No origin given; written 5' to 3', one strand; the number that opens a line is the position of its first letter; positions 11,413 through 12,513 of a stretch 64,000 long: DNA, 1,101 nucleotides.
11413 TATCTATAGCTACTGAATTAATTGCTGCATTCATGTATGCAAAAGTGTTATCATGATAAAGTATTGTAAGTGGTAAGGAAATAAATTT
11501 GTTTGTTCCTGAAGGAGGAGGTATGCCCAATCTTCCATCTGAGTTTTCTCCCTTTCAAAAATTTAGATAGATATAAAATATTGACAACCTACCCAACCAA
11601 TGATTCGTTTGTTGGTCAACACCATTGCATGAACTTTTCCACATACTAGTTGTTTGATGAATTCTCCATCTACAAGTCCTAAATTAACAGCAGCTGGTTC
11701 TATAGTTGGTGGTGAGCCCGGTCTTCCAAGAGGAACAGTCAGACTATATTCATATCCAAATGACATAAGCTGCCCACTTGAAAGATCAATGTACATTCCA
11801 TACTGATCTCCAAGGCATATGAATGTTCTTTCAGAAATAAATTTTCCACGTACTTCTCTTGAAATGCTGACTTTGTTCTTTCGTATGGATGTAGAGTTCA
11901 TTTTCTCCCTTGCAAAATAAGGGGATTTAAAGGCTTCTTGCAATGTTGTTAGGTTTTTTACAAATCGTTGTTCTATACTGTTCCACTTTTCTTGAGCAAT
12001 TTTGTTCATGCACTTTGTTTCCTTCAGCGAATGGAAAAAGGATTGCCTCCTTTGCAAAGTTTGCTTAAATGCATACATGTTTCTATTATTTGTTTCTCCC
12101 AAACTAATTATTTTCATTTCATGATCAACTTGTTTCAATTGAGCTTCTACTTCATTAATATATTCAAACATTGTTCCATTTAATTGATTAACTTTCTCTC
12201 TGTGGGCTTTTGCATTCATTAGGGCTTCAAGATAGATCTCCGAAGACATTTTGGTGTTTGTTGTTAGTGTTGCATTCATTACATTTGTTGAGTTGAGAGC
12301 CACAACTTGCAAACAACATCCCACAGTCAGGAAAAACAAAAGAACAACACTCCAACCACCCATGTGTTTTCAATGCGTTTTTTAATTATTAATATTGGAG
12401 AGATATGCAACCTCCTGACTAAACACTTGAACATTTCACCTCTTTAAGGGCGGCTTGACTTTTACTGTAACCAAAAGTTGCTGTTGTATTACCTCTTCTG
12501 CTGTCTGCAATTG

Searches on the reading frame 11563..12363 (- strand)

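Call 10: search_protein_families(library=pfam, proteins=[window:11563-12363:-], max_evalue=0.01)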
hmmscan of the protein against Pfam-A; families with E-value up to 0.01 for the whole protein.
window:11563-12363:- (266 aa): 2 families
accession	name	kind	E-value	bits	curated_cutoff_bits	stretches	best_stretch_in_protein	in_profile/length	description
PF24465.1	Tri-helical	-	0.0043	17.9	27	1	102-148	12-60/85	Tri-helical domain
PF25390.1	WD40_RLD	-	0.0055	16.5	150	1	179-260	91-168/363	RCC1-like domain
